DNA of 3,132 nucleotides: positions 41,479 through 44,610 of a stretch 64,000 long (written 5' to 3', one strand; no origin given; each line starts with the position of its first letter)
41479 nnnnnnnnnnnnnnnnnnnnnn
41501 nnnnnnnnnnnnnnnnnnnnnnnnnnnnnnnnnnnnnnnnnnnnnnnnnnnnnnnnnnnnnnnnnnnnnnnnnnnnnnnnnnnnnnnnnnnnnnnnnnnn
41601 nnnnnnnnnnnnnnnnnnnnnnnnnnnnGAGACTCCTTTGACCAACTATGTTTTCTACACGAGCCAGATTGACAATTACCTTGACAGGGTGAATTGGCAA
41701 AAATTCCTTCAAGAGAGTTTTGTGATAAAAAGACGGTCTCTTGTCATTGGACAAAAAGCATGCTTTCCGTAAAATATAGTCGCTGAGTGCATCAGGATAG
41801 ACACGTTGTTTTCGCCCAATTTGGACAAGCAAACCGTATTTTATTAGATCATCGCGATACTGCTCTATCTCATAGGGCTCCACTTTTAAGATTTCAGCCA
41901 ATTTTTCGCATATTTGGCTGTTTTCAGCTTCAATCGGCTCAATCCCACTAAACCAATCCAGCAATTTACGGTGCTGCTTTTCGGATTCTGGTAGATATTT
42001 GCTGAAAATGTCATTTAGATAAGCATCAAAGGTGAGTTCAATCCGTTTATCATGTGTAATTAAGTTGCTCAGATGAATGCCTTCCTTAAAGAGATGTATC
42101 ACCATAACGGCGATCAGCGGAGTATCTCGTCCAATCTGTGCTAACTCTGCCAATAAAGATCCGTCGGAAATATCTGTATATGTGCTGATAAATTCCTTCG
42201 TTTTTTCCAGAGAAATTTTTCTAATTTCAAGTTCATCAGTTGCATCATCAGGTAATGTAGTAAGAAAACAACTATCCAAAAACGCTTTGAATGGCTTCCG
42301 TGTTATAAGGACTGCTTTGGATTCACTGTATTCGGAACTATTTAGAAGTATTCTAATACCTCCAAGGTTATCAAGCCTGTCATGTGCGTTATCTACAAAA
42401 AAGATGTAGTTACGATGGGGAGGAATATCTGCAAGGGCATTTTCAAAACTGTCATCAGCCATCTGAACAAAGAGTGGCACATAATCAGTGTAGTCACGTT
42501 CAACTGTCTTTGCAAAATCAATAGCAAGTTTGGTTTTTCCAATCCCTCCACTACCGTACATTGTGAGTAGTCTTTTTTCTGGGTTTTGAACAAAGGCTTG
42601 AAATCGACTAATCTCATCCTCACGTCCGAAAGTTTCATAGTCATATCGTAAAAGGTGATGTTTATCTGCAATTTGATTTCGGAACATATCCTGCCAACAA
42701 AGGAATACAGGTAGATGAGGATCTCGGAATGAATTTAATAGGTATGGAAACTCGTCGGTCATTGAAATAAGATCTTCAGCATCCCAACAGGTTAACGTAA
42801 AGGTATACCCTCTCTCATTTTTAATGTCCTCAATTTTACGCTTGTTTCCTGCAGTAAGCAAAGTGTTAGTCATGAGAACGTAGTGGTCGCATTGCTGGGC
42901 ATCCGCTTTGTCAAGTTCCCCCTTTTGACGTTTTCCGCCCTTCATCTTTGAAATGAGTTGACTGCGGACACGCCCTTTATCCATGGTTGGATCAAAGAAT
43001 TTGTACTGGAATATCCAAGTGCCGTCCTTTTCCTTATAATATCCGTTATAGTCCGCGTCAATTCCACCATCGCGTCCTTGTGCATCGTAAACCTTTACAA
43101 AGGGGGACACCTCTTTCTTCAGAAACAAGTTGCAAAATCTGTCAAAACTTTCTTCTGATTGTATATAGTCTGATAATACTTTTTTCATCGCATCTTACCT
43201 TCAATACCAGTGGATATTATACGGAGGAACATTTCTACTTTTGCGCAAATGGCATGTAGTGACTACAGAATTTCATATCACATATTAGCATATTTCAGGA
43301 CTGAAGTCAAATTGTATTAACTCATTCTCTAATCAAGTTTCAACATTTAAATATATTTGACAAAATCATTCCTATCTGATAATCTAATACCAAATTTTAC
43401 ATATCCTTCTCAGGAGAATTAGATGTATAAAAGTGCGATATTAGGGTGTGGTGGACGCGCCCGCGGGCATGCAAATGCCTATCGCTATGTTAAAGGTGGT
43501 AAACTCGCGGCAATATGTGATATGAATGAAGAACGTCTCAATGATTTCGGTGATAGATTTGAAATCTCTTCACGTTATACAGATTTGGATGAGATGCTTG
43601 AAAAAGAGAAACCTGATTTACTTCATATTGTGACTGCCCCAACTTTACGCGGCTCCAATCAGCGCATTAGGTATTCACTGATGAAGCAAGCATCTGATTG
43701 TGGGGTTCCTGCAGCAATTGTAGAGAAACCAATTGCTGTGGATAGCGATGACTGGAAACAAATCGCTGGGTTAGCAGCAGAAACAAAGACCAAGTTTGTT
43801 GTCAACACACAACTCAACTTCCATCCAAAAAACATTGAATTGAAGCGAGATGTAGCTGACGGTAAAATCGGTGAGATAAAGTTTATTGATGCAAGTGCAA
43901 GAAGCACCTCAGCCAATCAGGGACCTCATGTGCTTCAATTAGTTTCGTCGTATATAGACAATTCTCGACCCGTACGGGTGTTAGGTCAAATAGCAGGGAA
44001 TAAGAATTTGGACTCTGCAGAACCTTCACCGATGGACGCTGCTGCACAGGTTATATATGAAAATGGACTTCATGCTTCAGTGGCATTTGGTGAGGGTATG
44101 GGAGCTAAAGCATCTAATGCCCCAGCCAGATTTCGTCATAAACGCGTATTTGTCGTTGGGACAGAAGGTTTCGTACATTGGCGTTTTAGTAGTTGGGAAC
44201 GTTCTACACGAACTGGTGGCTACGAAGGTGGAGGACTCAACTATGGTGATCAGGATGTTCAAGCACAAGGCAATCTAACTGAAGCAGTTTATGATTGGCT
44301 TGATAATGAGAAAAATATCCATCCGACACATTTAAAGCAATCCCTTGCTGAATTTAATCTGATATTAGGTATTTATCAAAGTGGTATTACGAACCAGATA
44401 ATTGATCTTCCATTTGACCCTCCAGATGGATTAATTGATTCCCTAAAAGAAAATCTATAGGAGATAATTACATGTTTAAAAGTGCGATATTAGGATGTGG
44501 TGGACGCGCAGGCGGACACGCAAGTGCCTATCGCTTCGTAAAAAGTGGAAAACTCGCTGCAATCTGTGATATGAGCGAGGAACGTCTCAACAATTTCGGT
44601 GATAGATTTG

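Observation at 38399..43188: Candidate two-gene defence module: Mrr-nuclease/STAND-NTPase/helical-repeat giant protein translationally coupled to a HEPN-like protein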

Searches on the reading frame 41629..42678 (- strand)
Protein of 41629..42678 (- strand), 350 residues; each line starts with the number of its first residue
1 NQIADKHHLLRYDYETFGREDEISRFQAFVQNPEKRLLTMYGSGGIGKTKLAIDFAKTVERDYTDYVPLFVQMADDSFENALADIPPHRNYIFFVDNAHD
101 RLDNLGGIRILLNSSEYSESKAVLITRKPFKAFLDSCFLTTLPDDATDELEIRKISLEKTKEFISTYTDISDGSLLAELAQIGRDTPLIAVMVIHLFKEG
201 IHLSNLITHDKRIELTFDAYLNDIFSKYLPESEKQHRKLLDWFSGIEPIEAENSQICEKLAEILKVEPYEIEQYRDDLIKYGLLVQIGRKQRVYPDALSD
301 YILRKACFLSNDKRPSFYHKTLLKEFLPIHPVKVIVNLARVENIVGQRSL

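Call 79: search_solved_structures(query=A8, max_evalue=1, show_alignments=2)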
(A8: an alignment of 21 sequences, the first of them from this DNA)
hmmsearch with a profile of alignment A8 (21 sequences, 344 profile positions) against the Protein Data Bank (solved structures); distinct sequences matched with E-value up to 1: 336 (the best 60 are shown).
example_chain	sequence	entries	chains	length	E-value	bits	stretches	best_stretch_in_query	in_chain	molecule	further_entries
2fna_A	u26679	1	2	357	2.4e-07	33.3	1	81-286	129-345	Conserved hypothetical protein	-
6mfv_A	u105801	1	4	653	2.7e-07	33.1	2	72-240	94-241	tetratricopeptide repeat sensor PH0952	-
9h2l_A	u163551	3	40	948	7e-07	31.7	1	13-72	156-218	NB-ARC domain-containing protein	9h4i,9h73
3pxi_A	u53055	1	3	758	1.4e-06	30.7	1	15-61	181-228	Negative regulator of genetic competence ClpC/MecB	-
8dgf_A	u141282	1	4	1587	2.2e-06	30.1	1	33-164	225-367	ATP-binding protein Avs4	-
3j3s_A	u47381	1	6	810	3.3e-06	29.5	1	15-61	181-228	Negative regulator of genetic competence ClpC/MecB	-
1iqp_A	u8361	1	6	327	3.5e-06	29.4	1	16-125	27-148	RFCS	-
6uqe_A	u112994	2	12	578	3.5e-06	29.4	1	15-58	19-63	ATP-dependent Clp protease ATP-binding subunit ClpA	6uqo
3j3t_A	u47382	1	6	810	5.6e-06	28.8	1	15-61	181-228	Negative regulator of genetic competence ClpC/MecB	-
3j3r_A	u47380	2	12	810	5.6e-06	28.8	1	15-61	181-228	Negative regulator of genetic competence ClpC/MecB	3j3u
7abr_A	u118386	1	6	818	5.7e-06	28.7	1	15-61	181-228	Negative regulator of genetic competence ClpC/MecB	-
7jlv_A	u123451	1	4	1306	6.7e-06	28.5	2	83-199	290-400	Disease resistance protein Roq1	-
7jlu_A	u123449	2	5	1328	7e-06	28.4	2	83-199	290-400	Disease resistance protein Roq1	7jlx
9if4_A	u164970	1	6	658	7.8e-06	28.3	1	15-58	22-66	ATP-dependent Clp protease ATP-binding subunit ClpC1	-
6w1z_A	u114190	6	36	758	1.1e-05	27.8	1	15-58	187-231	ATP-dependent Clp protease ATP-binding subunit ClpA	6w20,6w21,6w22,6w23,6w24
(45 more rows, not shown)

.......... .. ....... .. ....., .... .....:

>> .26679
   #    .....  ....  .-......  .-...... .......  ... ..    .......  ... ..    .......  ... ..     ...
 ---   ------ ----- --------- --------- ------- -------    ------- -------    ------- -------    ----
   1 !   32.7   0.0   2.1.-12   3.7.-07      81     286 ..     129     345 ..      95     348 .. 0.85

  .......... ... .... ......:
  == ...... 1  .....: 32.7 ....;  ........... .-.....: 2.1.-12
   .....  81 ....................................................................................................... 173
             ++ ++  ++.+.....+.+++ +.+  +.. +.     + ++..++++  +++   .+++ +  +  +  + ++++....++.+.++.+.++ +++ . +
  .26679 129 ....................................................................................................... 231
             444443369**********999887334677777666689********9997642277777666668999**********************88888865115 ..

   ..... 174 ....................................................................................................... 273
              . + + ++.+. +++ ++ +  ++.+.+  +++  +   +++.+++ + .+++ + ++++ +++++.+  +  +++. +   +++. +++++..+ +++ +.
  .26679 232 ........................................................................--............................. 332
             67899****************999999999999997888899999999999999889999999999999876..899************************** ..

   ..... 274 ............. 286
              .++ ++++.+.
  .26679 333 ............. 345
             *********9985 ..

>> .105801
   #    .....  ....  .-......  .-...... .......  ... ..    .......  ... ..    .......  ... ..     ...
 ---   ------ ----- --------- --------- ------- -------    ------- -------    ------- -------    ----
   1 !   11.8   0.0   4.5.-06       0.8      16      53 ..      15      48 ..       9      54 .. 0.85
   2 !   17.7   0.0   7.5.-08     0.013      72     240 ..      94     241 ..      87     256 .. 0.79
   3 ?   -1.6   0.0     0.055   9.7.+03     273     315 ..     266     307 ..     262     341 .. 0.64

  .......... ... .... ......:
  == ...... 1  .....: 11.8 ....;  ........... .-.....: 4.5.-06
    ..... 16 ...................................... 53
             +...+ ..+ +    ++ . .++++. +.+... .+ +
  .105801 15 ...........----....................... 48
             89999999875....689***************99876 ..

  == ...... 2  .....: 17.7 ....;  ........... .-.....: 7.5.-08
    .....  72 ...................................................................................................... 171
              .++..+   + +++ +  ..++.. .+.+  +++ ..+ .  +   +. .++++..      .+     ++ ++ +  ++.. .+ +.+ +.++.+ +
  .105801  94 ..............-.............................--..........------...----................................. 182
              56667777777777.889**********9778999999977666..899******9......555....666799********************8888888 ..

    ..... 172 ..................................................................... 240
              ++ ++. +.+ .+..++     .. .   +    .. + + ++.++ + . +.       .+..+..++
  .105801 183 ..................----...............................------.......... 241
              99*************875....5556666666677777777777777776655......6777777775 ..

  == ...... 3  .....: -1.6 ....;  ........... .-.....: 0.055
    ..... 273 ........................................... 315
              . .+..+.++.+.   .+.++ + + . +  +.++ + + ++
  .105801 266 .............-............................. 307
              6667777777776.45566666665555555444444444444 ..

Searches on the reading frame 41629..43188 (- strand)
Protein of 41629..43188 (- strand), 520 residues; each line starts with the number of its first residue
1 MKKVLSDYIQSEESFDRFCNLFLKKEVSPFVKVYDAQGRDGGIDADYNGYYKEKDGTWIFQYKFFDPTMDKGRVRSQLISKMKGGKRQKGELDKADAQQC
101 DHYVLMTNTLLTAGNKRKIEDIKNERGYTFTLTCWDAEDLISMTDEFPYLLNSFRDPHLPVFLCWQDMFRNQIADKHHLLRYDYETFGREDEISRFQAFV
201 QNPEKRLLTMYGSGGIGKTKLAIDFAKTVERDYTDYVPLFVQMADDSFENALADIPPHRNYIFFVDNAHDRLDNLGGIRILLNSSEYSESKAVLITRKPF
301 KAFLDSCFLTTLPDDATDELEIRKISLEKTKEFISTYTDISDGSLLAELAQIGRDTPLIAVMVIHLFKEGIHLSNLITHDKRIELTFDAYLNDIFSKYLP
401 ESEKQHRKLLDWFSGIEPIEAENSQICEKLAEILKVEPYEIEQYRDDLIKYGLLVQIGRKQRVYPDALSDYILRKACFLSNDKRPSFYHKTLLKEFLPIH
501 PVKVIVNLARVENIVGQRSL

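Call 44: predict_structure(alignment_id=A3)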
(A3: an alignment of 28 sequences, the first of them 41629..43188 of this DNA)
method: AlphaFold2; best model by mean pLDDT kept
length: 520 residues; sequences in the alignment: 28
mean_pLDDT: 53.8   pTM: 0.32
mean pLDDT of the five models: 53.8, 53.2, 49.6, 47.0, 43.4
residues with pLDDT >= 90: 2; 70-90: 99; 50-70: 199; < 50: 220
segments of 3 or more residues with pLDDT < 50: 1-43, 66-68, 141-190, 212-217, 243-251, 269-277, 297-325, 352-384, 415-422, 456-462, 464-467, 480-482, 516-520
pLDDT, mean of each block of 10 residues (from residue 1): 32 42 31 34 50 65 56 77 81 80 72 85 88 70 37 31 33 25 27 63 65 44 67 75 46 62 62 44 65 55 31 28 44 50 61 43 46 41 50 61 64 50 59 72 65 47 48 55 57 62 53 49
secondary structure, 60 per line:
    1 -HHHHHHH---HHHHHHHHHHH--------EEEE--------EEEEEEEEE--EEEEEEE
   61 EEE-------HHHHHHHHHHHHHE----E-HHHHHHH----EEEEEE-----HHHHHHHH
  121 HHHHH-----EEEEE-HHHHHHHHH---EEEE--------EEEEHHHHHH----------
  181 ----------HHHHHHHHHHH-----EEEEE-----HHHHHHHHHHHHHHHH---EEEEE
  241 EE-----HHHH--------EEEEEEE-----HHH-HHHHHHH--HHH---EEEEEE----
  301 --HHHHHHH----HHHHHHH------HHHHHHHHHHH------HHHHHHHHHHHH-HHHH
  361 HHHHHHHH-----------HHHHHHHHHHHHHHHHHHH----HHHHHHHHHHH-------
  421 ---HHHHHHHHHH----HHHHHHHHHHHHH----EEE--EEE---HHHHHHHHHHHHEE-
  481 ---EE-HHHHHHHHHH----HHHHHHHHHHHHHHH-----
elements in order: H2-8 H12-22 E31-34 E43-51 E54-63 H71-83 H91-97 E102-107 H113-125 E131-135 H137-145 E149-152 E161-164 H165-170 H191-201 E207-211 H217-232 E236-242 H248-251 E260-266 H276-282 E291-296 H303-309 H314-320 H327-337 H344-355 H357-368 H380-398 H403-413 H424-433 H438-450 E455-457 E460-462 H466-477 H487-496 H501-515

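Call 82: fold_search(model_id=the predicted structure, library=pdb)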
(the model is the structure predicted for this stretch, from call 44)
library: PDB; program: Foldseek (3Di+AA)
matches with E <= 10: 1224; with E <= 0.001: 29
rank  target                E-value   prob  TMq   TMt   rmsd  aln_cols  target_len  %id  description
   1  8dgf_B                5.1e-09  1.00  0.18  0.07  29.5       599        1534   13  Avs4 bound to phage PhiV-1 portal (released 2022-08-03)
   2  2qby_B                1.7e-06  1.00  0.18  0.25  19.4       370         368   15  Crystal structure of a heterodimer of Cdc6/Orc1 initiators bound to origin DNA (from S. solfataricus) (released 2007-09-11)
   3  9cc8_A                1.2e-05  1.00  0.19  0.13  26.4       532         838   13  Hexameric state of the NRC4 resistosome (released 2024-09-11)
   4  8xuq_A                1.4e-05  1.00  0.20  0.13  23.8       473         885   10  Cryo-EM structure of tomato NRC2 tetramer (released 2024-05-22)
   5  9ria_A                1.9e-05  1.00  0.19  0.13  24.5       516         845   12  Cryo-EM structure of tomato NRC3-AVRcap1b complex (released 2025-07-23)
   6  7wbu                  2.0e-05  1.00  0.22  0.14  18.1       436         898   13  Cryo-EM structure of bovine NLRP9 (released 2022-04-06)
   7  9dx4_C                2.6e-05  1.00  0.16  0.26  17.8       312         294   18  EcRuvB T102R mutant (released 2026-01-21)
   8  9ria_B                3.1e-05  0.99  0.18  0.12  25.2       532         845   12  Cryo-EM structure of tomato NRC3-AVRcap1b complex (released 2025-07-23)
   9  9cc9_A                3.4e-05  0.99  0.18  0.12  26.1       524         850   12  Dodecameric state of the NRC4 resistosome (released 2024-09-11)
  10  7xx2_A                5.6e-05  0.99  0.18  0.13  25.6       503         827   13  Cryo-EM structure of Sr35 resistosome induced by AvrSr35 R381A (released 2022-11-02)
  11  3glg_C                9.2e-05  0.99  0.17  0.23  20.0       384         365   14  Crystal Structure of a Mutant (gammaT157A) E. coli Clamp Loader Bound to Primer-Template DNA (released 2009-05-26)
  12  7wbt_A                1.3e-04  1.00  0.20  0.13  17.9       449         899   12  Crystal structure of bovine NLRP9 (released 2022-04-06)
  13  9dx4_B                1.4e-04  1.00  0.18  0.28  18.9       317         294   19  EcRuvB T102R mutant (released 2026-01-21)
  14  8gj0_D                1.5e-04  0.99  0.17  0.23  21.0       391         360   12  E. coli clamp loader with open clamp on primed template DNA (form 1) (released 2024-03-27)
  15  8bv0_A                1.6e-04  1.00  0.17  0.24  17.5       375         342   13  Binary complex between the NB-ARC domain from the Tomato immune receptor NRC1 and the SPRY domain-containing effector  (released 2022-12-21)
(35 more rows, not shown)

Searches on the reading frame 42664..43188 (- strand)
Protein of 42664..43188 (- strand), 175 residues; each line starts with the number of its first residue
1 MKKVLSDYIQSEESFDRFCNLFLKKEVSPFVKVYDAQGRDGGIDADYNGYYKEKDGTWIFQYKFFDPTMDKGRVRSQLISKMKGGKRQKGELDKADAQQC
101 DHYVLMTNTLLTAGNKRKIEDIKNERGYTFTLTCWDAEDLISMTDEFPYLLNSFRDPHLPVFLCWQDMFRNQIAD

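Call 75: search_solved_structures(query=A7, max_evalue=5, show_alignments=3)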
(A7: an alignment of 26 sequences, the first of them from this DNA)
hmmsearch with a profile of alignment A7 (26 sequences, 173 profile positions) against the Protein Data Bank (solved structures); distinct sequences matched with E-value up to 5: 4.
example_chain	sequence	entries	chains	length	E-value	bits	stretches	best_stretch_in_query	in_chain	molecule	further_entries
7exx_A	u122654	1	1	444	0.00097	22.2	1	60-151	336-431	DNA phosphorothioation-dependent restriction protein DptG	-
6tb3_BW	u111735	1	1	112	0.039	17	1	63-125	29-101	General negative regulator of transcription subunit 5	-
5nnr_C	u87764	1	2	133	1.3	12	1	72-122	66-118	HypK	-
3o3x_A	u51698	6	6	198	3.7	10.5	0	74-143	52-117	gp41-5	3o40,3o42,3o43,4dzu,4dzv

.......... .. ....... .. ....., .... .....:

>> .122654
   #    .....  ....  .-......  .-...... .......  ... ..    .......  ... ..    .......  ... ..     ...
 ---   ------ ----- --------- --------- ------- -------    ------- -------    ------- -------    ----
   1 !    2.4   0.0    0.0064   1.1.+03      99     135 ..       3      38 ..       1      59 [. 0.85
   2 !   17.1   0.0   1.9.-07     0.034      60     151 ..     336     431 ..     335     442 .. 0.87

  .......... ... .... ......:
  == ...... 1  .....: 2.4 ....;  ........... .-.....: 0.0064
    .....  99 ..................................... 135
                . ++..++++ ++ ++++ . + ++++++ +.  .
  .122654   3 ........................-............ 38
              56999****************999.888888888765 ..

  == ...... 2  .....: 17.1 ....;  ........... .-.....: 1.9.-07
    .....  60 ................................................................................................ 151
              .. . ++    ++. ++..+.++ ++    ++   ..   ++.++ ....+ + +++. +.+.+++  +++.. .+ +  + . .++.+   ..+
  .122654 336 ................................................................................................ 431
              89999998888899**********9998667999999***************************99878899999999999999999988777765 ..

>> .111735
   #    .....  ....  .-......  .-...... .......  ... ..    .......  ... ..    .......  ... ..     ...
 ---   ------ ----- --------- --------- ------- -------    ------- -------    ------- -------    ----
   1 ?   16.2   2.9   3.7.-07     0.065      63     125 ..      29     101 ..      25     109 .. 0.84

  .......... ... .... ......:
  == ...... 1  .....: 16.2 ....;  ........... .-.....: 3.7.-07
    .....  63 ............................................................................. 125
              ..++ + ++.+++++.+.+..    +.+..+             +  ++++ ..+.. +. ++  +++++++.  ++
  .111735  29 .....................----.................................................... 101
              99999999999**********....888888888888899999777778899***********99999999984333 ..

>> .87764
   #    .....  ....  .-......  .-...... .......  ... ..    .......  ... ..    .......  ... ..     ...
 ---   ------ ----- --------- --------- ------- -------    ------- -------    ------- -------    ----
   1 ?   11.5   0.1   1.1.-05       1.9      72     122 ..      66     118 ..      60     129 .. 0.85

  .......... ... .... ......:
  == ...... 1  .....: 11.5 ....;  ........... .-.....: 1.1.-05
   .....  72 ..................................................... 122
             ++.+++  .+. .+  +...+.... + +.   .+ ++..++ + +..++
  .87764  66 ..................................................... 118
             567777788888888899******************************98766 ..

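Call 76: search_protein_families(library=pfam, alignment_id=A7, max_evalue=0.1)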
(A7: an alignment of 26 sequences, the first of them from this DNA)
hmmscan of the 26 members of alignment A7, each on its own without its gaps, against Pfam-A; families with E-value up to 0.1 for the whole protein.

A. member 1, seq(175 aa): 0 families

B. families by the number of members that match (of 26 scanned): 7 families
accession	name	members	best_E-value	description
PF04471.18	Mrr_cat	4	0.00041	Restriction endonuclease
PF12410.13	rpo30_N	1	0.0063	Poxvirus DNA dependent RNA polymerase 30kDa subunit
PF14005.11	YpjP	1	0.013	YpjP-like protein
PF07262.16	CdiI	1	0.04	CDI immunity protein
PF13167.11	GTP-bdg_N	1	0.074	GTP-binding GTPase N-terminal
PF15591.11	Imm31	1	0.084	Immunity protein 31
PF16778.10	Phage_tail_APC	1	0.095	Phage tail assembly chaperone protein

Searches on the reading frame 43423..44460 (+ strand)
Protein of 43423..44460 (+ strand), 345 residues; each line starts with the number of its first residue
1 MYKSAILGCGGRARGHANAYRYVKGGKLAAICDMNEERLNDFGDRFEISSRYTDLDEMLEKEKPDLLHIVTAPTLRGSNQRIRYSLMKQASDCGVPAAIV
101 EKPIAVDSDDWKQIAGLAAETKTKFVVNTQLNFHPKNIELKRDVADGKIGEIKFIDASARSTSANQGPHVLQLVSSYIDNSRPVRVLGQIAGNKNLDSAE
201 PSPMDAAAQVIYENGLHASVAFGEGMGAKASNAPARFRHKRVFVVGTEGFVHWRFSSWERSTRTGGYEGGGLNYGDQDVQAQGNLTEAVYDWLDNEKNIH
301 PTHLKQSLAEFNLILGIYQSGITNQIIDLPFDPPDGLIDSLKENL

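Call 25: search_protein_families(library=pfam, proteins=[window:43423-44460:+], max_evalue=0.00001)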
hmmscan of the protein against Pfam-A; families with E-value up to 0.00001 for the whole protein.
window:43423-44460:+ (345 aa): 1 family
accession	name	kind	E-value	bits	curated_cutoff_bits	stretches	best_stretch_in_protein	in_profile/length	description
PF01408.29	GFO_IDH_MocA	-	9.7e-17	62.2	24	1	4-128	3-119/120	Oxidoreductase family, NAD-binding Rossmann fold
